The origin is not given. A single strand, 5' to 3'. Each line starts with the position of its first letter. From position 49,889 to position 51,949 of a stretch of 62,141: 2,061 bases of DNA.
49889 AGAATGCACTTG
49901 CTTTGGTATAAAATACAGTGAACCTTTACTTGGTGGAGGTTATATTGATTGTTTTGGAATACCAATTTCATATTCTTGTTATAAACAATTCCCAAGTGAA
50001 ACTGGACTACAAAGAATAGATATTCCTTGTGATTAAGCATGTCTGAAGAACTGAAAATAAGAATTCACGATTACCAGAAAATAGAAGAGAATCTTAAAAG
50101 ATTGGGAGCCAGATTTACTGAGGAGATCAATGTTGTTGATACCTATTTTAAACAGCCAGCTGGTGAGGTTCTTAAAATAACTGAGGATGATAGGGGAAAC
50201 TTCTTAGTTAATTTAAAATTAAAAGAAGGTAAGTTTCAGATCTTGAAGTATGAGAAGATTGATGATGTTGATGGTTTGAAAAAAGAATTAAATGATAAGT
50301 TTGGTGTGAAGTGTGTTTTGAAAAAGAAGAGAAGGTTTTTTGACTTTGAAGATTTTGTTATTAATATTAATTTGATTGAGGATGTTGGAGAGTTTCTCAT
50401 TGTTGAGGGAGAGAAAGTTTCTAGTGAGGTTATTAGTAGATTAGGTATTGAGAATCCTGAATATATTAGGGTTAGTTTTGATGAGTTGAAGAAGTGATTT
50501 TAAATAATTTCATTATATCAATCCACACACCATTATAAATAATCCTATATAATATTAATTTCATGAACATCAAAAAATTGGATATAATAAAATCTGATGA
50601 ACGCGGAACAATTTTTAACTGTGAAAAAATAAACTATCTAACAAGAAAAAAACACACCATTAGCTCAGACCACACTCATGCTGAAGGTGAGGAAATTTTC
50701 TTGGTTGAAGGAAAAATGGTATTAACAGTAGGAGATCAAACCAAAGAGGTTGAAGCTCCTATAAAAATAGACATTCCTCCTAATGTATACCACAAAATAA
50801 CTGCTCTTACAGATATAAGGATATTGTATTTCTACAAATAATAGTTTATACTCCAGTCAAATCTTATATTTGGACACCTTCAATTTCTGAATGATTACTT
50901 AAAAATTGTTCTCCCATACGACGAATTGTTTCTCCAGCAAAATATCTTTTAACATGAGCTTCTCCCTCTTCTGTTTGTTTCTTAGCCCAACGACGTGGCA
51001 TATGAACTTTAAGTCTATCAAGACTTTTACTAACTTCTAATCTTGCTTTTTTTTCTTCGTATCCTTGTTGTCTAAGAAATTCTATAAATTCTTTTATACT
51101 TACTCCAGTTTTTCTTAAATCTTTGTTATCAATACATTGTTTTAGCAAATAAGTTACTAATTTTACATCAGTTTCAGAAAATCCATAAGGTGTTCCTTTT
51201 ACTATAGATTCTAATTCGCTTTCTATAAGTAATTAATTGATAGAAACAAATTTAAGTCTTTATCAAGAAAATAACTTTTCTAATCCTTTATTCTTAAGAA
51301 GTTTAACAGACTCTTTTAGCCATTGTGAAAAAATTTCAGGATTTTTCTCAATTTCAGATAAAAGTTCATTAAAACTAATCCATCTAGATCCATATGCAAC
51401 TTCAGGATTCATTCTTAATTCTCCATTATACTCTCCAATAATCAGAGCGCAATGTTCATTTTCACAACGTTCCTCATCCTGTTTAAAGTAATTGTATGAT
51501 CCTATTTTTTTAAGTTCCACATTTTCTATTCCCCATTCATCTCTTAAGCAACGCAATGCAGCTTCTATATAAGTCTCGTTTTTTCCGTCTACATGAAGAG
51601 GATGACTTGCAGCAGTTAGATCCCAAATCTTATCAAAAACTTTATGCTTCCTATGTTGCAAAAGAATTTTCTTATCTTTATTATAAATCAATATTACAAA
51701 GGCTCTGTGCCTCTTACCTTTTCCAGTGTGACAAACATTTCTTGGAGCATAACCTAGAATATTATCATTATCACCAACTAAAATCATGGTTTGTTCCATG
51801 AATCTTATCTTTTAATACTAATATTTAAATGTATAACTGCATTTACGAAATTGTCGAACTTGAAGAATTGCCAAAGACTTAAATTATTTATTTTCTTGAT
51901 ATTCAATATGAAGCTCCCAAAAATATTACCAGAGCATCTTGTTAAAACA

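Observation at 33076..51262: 18-kb island of ~35 short orphan genes joined by three families of long, near-identical promoter/junction modules that absorb the upstream stop codon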

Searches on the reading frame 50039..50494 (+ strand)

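Call 19: search_protein_families(library=pfam, max_evalue=0.01, proteins=[window:50039-50494:+])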
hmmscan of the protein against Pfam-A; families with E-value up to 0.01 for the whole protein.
window:50039-50494:+ (152 aa): 1 family
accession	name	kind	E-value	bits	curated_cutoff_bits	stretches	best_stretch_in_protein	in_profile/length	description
PF01928.26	CYTH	-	0.00047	20.5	23.2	1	4-126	5-147/179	CYTH domain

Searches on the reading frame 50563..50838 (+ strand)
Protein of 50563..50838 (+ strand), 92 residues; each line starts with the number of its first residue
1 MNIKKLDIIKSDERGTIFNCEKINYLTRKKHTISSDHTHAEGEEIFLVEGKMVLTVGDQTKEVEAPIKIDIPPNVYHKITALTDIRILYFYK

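Call 19: search_protein_families(library=pfam, max_evalue=0.01, proteins=[window:50563-50838:+])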
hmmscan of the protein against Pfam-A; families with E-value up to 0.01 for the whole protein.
window:50563-50838:+ (92 aa): 2 families
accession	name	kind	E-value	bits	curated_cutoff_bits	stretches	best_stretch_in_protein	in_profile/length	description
PF07883.17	Cupin_2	-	5.1e-07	29.7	27.2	1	30-84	7-61/70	Cupin domain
PF12973.13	Cupin_7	-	0.0034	17.6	27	1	29-58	41-70/105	ChrR Cupin-like domain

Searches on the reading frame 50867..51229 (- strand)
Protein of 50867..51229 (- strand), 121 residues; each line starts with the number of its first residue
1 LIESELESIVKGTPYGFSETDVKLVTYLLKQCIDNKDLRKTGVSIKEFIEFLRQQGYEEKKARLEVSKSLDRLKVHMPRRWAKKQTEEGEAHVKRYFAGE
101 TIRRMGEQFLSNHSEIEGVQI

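Call 19: search_protein_families(library=pfam, max_evalue=0.01, proteins=[window:50867-51229:-])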
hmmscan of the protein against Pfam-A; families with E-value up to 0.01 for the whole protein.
window:50867-51229:- (121 aa): 1 family
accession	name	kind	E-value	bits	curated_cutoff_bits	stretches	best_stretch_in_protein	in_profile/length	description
PF01051.27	Rep3_N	-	0.00071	20.4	22.4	1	14-81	12-76/141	Initiator Replication protein, WH1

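Call 51: search_protein_families(library=phrogs, max_evalue=0.001, proteins=[window:50867-51229:-])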
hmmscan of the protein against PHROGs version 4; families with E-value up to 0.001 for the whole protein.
window:50867-51229:- (121 aa): 0 families

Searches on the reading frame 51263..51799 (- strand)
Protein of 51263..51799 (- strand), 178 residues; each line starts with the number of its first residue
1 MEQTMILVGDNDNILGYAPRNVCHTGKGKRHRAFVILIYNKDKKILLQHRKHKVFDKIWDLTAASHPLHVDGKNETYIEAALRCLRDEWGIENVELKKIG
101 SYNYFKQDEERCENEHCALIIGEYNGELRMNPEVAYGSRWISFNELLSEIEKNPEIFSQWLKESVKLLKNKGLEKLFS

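Call 8: find_encoding_contigs(protein=window:51263-51799:-, flank=10000, max_places=10)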
Protein window:51263-51799:- (178 aa): 1 contig read that carries it; 1 place shown.
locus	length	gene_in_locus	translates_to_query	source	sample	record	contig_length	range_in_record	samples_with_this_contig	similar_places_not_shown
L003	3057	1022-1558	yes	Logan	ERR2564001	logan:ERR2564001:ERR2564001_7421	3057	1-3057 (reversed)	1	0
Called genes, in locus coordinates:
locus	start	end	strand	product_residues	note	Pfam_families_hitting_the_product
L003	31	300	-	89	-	PF00368:HMG-CoA_red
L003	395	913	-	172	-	-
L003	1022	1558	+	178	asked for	PF00293:NUDIX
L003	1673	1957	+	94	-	-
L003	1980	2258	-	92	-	PF07883:Cupin_2 (weak)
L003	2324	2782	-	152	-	-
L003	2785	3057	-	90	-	?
